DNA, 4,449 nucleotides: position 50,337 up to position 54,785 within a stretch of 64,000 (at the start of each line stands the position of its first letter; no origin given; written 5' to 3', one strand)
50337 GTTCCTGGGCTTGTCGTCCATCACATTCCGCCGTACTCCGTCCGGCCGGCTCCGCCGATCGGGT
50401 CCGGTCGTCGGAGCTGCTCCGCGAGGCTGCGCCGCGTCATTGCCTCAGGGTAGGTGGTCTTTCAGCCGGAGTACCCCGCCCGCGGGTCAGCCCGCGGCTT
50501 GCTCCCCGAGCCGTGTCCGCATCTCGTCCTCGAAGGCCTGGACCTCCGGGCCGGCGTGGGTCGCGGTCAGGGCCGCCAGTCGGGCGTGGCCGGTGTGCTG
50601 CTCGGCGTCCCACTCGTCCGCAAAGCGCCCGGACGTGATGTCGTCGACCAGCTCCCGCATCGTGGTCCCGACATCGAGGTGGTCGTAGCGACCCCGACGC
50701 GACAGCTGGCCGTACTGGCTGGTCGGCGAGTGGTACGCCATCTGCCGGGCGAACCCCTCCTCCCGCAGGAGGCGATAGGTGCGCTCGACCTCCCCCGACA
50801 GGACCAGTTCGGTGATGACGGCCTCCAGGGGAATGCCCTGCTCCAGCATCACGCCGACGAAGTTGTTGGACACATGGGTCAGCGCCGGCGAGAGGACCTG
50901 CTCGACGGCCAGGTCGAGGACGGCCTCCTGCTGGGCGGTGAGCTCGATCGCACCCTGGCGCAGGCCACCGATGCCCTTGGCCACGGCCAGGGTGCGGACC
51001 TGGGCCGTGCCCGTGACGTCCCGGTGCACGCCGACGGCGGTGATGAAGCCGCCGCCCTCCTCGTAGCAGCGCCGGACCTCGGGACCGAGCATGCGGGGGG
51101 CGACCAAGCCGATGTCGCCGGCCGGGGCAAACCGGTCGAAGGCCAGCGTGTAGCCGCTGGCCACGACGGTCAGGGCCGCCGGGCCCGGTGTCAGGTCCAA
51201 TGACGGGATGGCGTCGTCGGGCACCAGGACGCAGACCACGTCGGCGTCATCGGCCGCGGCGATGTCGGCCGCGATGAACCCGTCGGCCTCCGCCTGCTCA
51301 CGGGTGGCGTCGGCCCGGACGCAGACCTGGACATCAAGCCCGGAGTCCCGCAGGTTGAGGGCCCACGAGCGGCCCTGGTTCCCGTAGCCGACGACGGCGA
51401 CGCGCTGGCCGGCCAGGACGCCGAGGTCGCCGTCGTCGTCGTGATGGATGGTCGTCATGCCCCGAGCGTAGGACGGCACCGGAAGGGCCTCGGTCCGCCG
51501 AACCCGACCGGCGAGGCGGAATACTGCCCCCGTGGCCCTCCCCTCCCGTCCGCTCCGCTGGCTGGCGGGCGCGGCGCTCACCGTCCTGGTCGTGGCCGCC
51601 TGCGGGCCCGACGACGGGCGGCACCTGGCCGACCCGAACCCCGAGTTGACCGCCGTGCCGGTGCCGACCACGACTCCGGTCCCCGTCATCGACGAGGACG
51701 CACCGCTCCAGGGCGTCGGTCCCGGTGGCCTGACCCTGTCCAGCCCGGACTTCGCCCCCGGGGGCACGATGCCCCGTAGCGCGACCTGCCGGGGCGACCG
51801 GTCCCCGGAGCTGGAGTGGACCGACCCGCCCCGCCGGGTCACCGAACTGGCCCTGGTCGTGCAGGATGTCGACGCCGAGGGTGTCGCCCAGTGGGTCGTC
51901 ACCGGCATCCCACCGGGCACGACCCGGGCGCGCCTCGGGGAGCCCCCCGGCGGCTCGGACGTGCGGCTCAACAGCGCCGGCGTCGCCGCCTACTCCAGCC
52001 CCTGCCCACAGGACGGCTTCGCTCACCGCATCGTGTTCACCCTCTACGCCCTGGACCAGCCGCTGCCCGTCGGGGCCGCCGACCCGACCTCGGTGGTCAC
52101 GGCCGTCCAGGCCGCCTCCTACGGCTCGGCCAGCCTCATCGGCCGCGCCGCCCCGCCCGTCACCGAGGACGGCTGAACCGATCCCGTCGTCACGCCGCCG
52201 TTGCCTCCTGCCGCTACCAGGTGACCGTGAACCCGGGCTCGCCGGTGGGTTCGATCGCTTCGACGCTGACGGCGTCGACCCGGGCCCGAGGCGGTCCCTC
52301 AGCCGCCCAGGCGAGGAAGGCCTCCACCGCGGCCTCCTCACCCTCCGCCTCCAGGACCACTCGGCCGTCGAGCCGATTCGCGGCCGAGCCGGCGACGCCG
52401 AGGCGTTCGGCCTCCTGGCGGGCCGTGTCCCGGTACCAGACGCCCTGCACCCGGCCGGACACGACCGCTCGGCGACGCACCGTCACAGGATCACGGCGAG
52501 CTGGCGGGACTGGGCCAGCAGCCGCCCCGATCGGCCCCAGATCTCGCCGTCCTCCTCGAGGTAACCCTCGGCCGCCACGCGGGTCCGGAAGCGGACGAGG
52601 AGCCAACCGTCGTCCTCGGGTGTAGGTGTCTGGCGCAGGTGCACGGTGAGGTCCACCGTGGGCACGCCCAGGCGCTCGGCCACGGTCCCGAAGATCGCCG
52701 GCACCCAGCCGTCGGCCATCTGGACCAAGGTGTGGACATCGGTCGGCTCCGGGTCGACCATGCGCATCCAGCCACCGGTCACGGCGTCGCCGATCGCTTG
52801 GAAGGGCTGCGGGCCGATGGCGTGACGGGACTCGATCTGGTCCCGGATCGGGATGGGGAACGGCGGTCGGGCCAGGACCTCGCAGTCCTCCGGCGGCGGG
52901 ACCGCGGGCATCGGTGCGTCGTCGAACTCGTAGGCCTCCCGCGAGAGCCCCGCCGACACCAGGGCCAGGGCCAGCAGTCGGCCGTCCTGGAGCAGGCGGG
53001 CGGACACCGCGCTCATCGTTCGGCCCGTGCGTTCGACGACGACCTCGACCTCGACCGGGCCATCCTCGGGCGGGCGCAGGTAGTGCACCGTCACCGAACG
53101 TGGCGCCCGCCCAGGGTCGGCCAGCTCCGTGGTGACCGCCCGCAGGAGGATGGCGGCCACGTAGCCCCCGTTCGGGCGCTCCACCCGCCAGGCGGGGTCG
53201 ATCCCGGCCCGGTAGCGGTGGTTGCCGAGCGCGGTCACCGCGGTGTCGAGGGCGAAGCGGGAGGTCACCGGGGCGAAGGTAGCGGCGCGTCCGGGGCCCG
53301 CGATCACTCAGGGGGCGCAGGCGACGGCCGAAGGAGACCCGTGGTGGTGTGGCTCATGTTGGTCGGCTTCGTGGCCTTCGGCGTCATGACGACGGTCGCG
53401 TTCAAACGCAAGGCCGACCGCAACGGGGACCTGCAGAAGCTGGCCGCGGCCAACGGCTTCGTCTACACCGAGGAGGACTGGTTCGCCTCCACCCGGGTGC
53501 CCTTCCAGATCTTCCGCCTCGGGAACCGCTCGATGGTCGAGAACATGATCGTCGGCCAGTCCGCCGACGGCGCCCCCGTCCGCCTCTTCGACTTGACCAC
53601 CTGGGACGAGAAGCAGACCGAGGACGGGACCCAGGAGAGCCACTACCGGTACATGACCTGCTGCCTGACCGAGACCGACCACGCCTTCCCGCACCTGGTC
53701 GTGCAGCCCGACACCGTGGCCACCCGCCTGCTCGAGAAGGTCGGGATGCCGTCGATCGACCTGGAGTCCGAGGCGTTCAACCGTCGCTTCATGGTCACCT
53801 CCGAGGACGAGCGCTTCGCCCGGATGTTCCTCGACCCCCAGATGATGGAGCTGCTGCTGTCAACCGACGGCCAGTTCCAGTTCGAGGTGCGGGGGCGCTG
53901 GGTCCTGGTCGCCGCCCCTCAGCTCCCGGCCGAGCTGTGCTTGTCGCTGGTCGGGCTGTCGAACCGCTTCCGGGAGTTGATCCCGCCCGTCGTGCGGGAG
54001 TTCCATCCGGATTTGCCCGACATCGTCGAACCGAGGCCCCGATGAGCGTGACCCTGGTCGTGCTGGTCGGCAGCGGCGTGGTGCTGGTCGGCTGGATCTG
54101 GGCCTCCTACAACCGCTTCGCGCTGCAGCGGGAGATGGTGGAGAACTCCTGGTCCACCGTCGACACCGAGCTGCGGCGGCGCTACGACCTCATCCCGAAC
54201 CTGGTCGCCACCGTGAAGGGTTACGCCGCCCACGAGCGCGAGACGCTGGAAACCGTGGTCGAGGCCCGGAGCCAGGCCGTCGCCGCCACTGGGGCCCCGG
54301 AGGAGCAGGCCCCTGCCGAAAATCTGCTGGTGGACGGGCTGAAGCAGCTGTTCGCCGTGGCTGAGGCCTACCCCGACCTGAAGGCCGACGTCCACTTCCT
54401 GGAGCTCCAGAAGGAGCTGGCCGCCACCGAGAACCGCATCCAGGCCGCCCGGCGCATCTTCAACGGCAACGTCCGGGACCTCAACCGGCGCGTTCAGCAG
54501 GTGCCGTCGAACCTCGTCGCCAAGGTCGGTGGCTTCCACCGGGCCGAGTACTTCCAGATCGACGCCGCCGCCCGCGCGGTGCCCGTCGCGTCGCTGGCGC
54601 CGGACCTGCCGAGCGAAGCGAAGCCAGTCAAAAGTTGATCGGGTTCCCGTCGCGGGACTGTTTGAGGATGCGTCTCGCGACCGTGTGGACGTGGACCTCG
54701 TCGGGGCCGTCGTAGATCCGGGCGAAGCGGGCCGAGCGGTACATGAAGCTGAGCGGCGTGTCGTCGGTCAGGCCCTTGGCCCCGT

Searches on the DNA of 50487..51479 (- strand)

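Call 64: search_with_rna_model(model_id=R1, sources=[L199, L200, L201, L202, L203], max_evalue=1, filters=off, show_alignments=4)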
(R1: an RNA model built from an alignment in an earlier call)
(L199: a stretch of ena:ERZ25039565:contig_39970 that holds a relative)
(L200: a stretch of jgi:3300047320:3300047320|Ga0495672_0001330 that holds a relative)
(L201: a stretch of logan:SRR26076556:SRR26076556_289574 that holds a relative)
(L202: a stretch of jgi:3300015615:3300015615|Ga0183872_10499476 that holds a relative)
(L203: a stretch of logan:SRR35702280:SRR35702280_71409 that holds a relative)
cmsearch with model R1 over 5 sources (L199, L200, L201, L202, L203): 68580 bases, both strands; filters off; matches with E-value up to 1: 16.
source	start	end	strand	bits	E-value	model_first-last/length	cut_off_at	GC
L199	18042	18128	+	13.4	0.23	1-91/91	no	0.71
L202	13887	13967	-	12.5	0.35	1-91/91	no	0.74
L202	7648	7722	+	12.1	0.43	1-91/91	no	0.71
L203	1009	1083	+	12.1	0.43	1-91/91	no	0.71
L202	13655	13721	+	11.9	0.47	1-91/91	no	0.79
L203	7003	7069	+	11.9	0.47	1-91/91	no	0.79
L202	12770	12843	+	11.4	0.62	1-91/91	no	0.76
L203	6118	6191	+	11.4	0.62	1-91/91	no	0.76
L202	1052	1130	+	11.1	0.71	1-91/91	no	0.77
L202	7650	7736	-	11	0.75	1-91/91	no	0.72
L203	1011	1097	-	11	0.75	1-91/91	no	0.72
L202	13788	13874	+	10.8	0.84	1-91/91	no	0.71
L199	1999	2098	+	10.7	0.86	1-91/91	no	0.76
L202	8877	8958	-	10.6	0.93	1-91/91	no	0.73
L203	2238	2319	-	10.6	0.93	1-91/91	no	0.73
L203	8153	8245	-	10.5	0.95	1-91/91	no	0.73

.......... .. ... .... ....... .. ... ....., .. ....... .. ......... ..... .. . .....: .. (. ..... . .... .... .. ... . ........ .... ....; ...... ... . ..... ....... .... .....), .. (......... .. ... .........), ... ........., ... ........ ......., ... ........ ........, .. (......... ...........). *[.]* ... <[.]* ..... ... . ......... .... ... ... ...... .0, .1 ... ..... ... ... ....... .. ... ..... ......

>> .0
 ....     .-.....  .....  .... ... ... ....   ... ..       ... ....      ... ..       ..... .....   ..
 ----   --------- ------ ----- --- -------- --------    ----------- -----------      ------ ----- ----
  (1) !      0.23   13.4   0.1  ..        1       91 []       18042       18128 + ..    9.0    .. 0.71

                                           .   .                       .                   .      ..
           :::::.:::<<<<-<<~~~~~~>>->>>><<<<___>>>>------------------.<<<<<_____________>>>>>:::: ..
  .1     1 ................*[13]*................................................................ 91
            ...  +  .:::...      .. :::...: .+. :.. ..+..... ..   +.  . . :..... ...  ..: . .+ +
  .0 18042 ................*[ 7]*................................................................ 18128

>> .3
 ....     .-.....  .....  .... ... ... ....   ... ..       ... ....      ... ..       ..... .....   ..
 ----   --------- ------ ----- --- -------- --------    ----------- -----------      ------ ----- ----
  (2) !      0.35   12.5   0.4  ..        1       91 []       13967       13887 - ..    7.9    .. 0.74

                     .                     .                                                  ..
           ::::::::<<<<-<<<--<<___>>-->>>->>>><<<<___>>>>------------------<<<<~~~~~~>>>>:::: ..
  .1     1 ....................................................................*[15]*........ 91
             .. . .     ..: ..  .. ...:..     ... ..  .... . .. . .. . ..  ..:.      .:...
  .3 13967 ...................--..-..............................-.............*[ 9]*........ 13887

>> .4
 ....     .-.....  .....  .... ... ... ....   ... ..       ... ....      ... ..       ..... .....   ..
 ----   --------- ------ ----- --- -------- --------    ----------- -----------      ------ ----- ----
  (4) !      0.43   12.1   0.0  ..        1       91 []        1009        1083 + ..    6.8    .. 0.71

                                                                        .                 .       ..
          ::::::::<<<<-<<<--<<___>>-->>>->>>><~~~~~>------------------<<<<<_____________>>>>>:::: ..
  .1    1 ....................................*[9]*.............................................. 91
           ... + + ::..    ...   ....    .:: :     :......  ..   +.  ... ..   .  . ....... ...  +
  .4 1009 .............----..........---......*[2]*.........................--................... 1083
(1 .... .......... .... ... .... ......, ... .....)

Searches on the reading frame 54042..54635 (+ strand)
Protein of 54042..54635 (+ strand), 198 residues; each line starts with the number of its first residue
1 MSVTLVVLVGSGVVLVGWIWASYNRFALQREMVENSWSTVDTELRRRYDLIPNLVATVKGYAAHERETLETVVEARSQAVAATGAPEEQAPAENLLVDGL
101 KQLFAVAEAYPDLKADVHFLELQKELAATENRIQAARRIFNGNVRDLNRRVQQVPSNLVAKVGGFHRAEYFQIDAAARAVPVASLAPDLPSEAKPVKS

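Call 17: find_encoding_contigs(protein=window:54042-54635:+, flank=10000, max_places=10)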
Protein seq(198 aa) (198 aa): 10 contigs read that carry it; 10 places shown.
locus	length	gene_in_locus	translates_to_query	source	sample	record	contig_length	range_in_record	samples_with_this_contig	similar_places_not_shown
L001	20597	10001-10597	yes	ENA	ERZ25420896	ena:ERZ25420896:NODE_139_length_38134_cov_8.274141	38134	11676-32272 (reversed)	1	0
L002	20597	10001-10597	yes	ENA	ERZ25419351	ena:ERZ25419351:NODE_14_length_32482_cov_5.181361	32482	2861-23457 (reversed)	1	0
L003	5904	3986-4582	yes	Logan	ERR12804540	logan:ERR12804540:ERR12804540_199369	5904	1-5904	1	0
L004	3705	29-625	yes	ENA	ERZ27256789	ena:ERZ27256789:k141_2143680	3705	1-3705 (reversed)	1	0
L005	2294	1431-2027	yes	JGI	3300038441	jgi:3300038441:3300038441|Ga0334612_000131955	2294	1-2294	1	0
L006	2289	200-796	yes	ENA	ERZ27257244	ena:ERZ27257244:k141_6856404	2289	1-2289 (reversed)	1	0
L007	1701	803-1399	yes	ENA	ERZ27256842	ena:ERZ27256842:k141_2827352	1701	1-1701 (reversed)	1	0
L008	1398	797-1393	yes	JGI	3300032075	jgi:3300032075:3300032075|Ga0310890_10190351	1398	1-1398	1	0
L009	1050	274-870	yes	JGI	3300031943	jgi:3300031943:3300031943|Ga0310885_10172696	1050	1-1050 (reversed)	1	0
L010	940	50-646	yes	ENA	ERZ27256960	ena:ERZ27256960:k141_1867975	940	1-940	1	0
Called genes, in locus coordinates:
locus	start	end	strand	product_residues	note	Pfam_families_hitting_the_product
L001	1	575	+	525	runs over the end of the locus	PF06609:TRI12, PF00083:Sugar_tr, PF07690:MFS_1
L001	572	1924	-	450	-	PF14333:DUF4389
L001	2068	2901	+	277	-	PF04794:YdjC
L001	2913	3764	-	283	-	PF02585:PIG-L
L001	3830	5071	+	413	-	PF02812:ELFV_dehydrog_N, PF00208:ELFV_dehydrog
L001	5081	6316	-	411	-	PF01895:PhoU, PF02080:TrkA_C, PF01895:PhoU, PF02080:TrkA_C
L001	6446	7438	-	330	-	PF07991:KARI_N, PF03446:NAD_binding_2 (faint), PF01450:KARI_C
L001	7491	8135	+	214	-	PF01161:PBP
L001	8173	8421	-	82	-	PF00708:Acylphosphatase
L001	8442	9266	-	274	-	PF13622:4HBT_3, PF20789:4HBT_3C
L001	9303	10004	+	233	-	PF11335:DUF3137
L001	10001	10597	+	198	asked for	PF04011:LemA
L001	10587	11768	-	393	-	PF02771:Acyl-CoA_dh_N, PF02770:Acyl-CoA_dh_M, PF00441:Acyl-CoA_dh_1, PF08028:Acyl-CoA_dh_2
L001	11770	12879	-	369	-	-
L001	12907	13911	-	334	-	-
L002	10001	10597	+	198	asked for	PF04011:LemA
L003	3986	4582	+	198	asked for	PF04011:LemA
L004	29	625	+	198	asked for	PF04011:LemA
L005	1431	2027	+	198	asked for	PF04011:LemA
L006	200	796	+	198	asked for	PF04011:LemA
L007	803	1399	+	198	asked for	PF04011:LemA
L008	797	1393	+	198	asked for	PF04011:LemA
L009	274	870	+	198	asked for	PF04011:LemA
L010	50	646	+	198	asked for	PF04011:LemA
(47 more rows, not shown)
